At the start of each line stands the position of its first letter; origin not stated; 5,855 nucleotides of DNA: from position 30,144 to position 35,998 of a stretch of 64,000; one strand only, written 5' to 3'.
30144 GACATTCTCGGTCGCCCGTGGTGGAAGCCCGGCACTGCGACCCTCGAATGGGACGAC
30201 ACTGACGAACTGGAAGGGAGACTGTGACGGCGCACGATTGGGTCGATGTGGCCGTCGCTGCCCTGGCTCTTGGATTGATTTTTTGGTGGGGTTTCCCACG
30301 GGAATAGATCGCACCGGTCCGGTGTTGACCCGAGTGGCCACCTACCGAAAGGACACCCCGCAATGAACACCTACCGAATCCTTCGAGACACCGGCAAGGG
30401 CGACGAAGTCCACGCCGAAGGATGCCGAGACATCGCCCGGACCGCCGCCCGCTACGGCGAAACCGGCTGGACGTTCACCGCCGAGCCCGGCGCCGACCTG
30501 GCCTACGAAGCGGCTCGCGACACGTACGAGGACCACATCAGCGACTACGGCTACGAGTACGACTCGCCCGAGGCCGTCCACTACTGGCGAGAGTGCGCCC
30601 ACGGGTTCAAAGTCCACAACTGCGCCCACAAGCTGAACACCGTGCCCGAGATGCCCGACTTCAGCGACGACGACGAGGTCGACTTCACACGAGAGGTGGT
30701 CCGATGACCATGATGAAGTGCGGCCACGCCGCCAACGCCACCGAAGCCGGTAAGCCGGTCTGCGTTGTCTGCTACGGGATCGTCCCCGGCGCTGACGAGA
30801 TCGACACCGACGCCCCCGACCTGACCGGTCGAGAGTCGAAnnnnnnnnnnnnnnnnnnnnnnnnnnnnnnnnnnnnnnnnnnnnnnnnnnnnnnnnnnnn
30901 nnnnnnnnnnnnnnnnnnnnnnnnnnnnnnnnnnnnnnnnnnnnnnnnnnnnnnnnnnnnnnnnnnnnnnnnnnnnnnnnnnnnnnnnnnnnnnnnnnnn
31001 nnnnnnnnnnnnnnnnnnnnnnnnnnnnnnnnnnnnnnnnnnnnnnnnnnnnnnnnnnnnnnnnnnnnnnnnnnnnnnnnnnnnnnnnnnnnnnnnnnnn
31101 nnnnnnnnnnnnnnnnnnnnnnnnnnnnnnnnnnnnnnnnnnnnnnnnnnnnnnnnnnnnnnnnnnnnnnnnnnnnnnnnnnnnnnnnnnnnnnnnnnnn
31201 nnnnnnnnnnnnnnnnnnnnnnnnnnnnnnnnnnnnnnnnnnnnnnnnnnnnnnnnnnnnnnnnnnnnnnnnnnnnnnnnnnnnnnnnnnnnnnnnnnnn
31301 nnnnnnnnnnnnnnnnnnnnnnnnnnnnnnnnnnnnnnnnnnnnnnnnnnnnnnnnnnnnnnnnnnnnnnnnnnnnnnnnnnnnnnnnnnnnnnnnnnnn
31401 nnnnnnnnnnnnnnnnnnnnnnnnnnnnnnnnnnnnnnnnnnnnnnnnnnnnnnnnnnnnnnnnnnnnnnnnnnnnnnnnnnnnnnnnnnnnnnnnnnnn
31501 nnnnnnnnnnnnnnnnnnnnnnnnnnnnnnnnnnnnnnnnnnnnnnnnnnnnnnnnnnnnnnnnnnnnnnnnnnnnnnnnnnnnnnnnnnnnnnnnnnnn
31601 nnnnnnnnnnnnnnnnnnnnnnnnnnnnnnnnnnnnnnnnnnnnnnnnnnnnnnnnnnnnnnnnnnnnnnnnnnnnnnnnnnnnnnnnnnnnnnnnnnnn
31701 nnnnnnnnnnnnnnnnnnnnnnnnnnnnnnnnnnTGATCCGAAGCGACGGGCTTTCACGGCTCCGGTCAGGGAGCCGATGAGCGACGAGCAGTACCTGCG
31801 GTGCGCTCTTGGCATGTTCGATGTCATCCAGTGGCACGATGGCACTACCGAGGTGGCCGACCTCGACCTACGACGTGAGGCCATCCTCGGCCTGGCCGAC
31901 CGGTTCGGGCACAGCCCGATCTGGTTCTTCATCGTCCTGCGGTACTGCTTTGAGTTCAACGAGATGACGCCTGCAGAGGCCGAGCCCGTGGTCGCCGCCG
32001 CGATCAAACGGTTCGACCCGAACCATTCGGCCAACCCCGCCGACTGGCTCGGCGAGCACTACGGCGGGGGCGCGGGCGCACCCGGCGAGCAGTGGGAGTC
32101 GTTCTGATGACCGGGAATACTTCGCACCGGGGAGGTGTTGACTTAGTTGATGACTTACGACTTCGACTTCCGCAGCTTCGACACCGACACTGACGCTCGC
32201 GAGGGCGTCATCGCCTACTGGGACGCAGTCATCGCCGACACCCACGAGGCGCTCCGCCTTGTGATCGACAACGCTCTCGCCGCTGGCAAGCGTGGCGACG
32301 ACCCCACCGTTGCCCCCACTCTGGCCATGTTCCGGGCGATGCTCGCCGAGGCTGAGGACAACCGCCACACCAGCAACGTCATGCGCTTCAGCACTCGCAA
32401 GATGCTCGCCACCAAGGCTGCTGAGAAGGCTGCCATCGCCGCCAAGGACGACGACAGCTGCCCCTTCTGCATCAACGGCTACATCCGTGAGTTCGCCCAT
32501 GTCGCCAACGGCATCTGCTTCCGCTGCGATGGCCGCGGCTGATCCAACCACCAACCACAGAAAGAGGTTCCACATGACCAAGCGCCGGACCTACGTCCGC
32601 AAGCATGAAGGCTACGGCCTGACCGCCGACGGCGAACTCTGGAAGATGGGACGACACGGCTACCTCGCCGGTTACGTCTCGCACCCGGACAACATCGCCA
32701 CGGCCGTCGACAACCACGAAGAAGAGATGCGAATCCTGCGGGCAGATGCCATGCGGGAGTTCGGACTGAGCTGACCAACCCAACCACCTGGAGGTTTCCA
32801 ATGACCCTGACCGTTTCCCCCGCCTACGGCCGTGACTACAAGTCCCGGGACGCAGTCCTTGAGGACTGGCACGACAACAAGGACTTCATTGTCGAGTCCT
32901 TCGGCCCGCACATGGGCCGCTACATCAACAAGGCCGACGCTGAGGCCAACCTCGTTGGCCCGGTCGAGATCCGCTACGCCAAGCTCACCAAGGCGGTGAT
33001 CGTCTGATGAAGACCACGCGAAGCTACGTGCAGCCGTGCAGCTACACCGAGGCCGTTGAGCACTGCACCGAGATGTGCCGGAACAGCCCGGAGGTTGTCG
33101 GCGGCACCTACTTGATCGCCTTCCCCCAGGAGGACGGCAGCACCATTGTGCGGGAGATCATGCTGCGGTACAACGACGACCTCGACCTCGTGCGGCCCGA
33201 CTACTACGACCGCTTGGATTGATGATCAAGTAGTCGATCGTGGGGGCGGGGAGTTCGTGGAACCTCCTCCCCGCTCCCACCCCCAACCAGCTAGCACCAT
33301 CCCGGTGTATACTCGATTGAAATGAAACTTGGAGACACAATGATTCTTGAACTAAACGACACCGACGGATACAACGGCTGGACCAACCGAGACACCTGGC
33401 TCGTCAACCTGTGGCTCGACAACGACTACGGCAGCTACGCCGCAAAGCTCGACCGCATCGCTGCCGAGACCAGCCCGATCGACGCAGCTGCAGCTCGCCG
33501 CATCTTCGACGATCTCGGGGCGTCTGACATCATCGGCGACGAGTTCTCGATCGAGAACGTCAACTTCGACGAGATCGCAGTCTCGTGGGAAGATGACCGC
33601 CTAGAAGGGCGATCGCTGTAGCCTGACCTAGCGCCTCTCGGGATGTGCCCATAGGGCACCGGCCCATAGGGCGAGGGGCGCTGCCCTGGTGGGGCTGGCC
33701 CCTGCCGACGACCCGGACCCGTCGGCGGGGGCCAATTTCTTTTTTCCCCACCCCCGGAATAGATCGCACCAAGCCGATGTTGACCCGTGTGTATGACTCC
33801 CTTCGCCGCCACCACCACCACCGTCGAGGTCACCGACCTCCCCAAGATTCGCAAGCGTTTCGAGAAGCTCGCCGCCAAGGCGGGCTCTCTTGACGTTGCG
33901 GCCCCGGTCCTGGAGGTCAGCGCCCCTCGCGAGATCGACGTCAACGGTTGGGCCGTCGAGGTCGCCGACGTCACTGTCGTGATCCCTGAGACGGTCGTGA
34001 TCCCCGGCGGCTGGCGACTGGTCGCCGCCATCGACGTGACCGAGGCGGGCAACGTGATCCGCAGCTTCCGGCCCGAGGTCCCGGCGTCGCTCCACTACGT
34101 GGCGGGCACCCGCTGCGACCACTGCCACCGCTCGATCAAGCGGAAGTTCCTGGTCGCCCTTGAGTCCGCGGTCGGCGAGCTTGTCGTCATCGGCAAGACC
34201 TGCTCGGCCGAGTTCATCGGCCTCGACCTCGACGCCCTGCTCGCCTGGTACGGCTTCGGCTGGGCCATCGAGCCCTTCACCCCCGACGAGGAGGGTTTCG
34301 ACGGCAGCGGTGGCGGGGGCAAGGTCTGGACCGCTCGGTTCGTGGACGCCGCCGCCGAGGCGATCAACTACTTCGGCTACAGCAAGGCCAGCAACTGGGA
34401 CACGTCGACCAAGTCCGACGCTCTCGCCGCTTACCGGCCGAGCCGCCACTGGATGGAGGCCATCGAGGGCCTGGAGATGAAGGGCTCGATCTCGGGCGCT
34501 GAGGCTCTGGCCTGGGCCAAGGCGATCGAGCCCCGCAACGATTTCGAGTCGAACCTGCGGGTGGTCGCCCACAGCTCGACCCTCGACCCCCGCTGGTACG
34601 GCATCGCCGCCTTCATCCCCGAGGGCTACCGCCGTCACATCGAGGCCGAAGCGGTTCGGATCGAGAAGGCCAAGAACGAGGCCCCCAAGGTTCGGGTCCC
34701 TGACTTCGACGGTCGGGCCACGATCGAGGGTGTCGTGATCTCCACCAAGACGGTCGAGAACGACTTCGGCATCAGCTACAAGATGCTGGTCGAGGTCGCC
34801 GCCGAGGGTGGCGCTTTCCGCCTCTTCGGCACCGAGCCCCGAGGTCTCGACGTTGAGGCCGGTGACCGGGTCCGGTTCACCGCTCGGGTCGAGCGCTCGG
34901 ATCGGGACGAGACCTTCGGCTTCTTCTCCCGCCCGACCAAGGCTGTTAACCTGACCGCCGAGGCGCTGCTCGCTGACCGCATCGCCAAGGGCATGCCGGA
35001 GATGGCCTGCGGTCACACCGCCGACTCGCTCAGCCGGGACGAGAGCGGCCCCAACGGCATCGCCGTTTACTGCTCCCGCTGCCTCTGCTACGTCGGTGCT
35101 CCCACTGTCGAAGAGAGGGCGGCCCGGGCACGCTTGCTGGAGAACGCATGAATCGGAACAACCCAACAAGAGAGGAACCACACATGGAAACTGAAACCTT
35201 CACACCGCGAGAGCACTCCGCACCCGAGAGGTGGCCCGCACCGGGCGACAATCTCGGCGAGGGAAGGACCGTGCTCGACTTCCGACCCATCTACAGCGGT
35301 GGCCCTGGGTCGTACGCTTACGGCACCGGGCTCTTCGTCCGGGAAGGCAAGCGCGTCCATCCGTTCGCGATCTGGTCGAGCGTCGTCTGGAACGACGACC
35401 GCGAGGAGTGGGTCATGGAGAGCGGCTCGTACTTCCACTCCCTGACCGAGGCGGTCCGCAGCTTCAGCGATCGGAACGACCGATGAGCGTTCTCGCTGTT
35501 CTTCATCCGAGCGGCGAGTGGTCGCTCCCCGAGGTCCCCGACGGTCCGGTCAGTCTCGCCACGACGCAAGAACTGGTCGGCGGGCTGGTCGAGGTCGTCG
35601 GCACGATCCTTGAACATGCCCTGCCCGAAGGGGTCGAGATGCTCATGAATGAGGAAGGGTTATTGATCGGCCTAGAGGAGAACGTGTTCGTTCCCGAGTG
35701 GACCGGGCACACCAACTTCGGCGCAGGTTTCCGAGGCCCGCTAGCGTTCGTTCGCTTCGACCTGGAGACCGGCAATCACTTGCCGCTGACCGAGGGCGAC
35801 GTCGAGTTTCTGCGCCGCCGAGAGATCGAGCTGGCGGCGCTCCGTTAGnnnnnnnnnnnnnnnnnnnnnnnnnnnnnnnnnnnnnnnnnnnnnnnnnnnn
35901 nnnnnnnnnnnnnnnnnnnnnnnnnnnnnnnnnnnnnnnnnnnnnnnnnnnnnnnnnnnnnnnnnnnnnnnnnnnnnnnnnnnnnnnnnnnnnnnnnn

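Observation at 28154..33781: Four (five with 39730) intergenic promoters matching the SigR/SigH ECF-sigma consensus GGAAT-N18-GTT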

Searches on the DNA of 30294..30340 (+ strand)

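Call 119: search_dna_similar(query=window:30294-30340:+, collection=phages, mode=distant, max_evalue=10, max_rows=25)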
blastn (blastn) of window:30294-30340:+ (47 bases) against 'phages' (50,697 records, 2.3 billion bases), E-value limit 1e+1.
Records with a match: 2; places in all: 2; records where one place covers at least 80% of the query: 0.
Best place of each record, by identity: 90-95% 2.
By first word of the organism name: Escherichia 2.
By host as written in the record: Escherichia coli O157:H7 1; Escherichia sp.; serotype: O112 1.
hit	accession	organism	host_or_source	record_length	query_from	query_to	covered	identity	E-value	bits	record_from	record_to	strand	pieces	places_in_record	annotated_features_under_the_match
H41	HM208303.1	Escherichia phage vB_EcoP_24B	Escherichia coli O157:H7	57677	15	39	53%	92.3%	9e-1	36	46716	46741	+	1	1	hypothetical protein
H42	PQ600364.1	Escherichia phage phiSTEC1589-Stx1c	Escherichia sp.; serotype: O112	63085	15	39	53%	92.3%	9e-1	36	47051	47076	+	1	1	portal protein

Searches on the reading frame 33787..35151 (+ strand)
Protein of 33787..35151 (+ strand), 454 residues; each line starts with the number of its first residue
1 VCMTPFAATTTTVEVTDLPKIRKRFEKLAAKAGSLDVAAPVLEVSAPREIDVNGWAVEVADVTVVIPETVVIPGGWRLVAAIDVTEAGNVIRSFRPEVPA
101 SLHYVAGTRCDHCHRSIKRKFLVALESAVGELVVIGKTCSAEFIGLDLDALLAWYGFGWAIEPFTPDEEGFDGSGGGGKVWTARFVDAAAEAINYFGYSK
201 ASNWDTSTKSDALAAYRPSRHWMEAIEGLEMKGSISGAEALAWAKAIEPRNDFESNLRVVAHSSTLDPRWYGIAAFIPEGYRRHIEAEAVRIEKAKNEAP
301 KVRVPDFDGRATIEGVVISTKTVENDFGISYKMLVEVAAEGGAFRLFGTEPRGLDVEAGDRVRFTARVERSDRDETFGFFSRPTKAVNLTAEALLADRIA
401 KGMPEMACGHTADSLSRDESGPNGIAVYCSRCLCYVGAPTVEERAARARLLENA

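Call 13: search_protein_families(library=pfam, max_evalue=0.01, proteins=[window:33787-35151:+])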
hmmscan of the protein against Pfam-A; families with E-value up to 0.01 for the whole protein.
window:33787-35151:+ (454 aa): 0 families

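Call 23: find_encoding_contigs(protein=window:33787-35151:+, flank=10000, max_places=6)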
Protein window:33787-35151:+ (454 aa): no gene with exactly this product is on record in the collection.

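Call 42: search_dna_similar(query=window:33787-35151:+, collection=phages, mode=protein, max_rows=15)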
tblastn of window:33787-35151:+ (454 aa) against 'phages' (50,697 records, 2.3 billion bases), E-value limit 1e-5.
Records with a match: 274; places in all: 274; records where one place covers at least 80% of the query: 0.
Best place of each record, by identity: <60% 274.
By first word of the organism name: Klebsiella 130; Microbacterium 112; Arthrobacter 9; Pseudomonas 4; Raoultella 4; Pantoea 3; Synechococcus 2; Pectobacterium 2; Brevibacterium 2; Roseobacter 1; and 5 more.
By host as written in the record: Microbacterium foliorum NRRL B-24224 SEA 56; Microbacterium foliorum NRRL B-24224 44; Klebsiella pneumoniae 23; Klebsiella pneumoniae MRSN414780 10; Microbacterium foliorum NRRL B-24224-SEA 7; Raoultella planticola K59 (synonym: Klebsiella planticola) 7; - 6; Klebsiella aerogenes 6; and 60 more.
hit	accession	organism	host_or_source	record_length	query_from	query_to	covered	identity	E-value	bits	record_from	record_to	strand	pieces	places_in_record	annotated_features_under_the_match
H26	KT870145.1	Roseobacter phage DSS3P8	Ruegeria pomeroyi DSS-3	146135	76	369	65%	24.5%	6e-7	58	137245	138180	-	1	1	hypothetical protein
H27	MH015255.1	Ruegeria phage vB_RpoS-V10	Ruegeria pomeroyi DSS-3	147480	76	369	65%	24.5%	6e-7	58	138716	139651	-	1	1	hypothetical protein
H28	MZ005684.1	Microbacterium phage Strathdee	Microbacterium foliorum NRRL B-24224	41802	210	389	40%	30.7%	4e-7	59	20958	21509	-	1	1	31: hypothetical protein | 30: hypothetical protein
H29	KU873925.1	Pseudomonas phage pf16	Pseudomonas putida PpG1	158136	226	386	35%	32.1%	2e-8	63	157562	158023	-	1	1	hypothetical protein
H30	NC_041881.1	Pseudomonas phage pf16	Pseudomonas putida PpG1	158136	226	386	35%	32.1%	2e-8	63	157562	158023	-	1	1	hypothetical protein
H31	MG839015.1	Microbacterium phage Aubergine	Microbacterium foliorum NRRL B-24224 SEA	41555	243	389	32%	33.1%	1e-6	57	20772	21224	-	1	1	30: hypothetical protein | 29: hypothetical protein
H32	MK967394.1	Microbacterium phage HanSolo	Microbacterium foliorum NRRL B-24224 SEA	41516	243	389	32%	32.5%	1e-7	61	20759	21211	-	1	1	30: hypothetical protein | 29: hypothetical protein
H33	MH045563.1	Microbacterium phage Robinson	Microbacterium foliorum NRRL B-24224-SEA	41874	243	389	32%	31.9%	1e-7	60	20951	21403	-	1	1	31: hypothetical protein | 30: hypothetical protein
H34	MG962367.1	Microbacterium phage Gelo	Microbacterium foliorum NRRL B-24224 SEA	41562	243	389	32%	31.9%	2e-7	60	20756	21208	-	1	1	30: hypothetical protein | 29: hypothetical protein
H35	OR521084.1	Microbacterium phage Garey24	Microbacterium foliorum NRRL B-24224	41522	243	389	32%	31.9%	3e-7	59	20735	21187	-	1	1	30: hypothetical protein | 29: hypothetical protein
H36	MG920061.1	Microbacterium phage Bonino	Microbacterium foliorum NRRL B-24224 SEA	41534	243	389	32%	31.9%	3e-7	59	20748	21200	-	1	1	30: hypothetical protein | 29: hypothetical protein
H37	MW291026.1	Microbacterium phage Erla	Microbacterium foliorum NRRL B-24224 SEA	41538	243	389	32%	31.9%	3e-7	59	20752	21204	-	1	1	30: hypothetical protein | 29: hypothetical protein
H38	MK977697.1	Microbacterium phage Etta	Microbacterium foliorum NRRL B-24224 SEA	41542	243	389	32%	31.9%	3e-7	59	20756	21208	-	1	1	30: hypothetical protein | 29: hypothetical protein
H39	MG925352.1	Microbacterium phage Nattles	Microbacterium foliorum NRRL B-24224 SEA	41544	243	389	32%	31.9%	3e-7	59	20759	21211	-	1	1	30: hypothetical protein | 29: hypothetical protein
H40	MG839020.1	Microbacterium phage Kale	Microbacterium foliorum NRRL B-24224 SEA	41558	243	389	32%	31.9%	3e-7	59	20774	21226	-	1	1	30: hypothetical protein | 29: hypothetical protein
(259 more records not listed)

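Call 65: find_homologous_proteins(query=window:33787-35151:+, max_evalue=1e-10)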
Query window:33787-35151:+ (454 aa): 9 proteins with E <= 1e-10 among 8000 candidates.
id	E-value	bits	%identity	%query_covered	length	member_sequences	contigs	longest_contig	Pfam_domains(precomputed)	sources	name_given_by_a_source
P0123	0.0e+0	1017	100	100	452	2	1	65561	-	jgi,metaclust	metaclust:\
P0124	6.9e-231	784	81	96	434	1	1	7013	-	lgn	-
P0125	1.3e-37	147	33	85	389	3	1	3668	-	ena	-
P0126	6.9e-35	138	36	70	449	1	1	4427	-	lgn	-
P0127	1.2e-31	128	32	81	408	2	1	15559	-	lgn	-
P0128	5.8e-29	119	30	82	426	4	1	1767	-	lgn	-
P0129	2.1e-28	117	32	85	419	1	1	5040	-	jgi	jgi:hypothetical protein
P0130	1.1e-16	78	49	18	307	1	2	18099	-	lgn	-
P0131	3.8e-15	73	46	24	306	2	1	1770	-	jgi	-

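Call 66: find_encoding_contigs(protein=P0124, flank=10000, max_places=3)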
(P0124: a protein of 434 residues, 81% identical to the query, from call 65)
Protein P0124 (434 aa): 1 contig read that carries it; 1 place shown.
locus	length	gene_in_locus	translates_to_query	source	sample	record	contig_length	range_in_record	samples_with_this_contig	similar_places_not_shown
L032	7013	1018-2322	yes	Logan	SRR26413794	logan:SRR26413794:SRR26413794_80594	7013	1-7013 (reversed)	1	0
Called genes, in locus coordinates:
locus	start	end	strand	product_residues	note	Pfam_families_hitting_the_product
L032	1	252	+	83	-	?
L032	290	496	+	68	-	-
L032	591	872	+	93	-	PF23907:DUF7249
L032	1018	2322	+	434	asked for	-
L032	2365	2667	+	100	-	-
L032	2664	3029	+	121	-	PF12957:DUF3846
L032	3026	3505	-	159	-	-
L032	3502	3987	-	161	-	-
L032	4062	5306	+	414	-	-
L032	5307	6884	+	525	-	PF03237:Terminase_6N (faint), PF17289:Terminase_6C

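Call 67: find_encoding_contigs(protein=P0127, flank=10000, max_places=3)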
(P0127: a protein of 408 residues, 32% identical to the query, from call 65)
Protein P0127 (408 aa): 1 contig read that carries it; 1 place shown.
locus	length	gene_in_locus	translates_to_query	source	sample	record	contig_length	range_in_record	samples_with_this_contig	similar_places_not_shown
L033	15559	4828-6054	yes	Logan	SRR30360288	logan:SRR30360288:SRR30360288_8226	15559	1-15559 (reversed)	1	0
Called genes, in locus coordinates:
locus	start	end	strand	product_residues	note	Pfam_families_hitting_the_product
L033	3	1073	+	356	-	?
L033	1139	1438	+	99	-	-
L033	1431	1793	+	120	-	PF02467:Whib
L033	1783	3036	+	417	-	-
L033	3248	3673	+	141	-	-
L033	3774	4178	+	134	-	-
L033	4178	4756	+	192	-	-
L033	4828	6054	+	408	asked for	-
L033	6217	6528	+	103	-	PF04232:SpoVS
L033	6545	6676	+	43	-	-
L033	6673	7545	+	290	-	-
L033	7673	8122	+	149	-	-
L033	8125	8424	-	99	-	-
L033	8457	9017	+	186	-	-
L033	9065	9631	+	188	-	-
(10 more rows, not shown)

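Call 68: find_encoding_contigs(protein=P0123, flank=10000, max_places=3)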
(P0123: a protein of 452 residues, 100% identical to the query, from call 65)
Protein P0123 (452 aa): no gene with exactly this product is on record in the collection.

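Call 88: find_related_loci(query=A7, collection=genome_contigs, flank=6000)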
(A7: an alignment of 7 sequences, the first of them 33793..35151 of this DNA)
Query A7 (452 aa) in genome_contigs; peptide patterns used: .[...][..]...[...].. (x = any residue, [..] = any of these).
34 stretches matched a pattern; 1 encode a relative of the query (tblastn E <= 1e-3); 1 distinct loci.
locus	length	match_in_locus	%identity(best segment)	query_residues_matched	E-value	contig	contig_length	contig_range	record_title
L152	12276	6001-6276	45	291-389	4e-15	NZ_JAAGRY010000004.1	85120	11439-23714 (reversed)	Microbacterium paulum strain 2C contig00004, whole genome shotgun sequence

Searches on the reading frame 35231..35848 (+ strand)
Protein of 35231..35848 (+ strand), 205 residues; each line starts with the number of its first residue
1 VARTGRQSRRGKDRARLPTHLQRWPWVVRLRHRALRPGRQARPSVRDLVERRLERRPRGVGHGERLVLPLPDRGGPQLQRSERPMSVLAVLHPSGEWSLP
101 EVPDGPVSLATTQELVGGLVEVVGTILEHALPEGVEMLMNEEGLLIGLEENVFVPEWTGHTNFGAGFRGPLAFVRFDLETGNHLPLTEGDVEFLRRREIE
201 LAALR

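Call 40: search_protein_families(library=pfam, max_evalue=0.05, proteins=[window:35231-35848:+])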
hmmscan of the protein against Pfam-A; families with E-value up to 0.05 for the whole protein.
window:35231-35848:+ (205 aa): 1 family
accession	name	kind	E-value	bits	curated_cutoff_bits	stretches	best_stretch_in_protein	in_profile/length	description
PF12957.13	DUF3846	-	1.5e-07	32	27.5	1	100-193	15-97/103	Domain of unknown function (DUF3846)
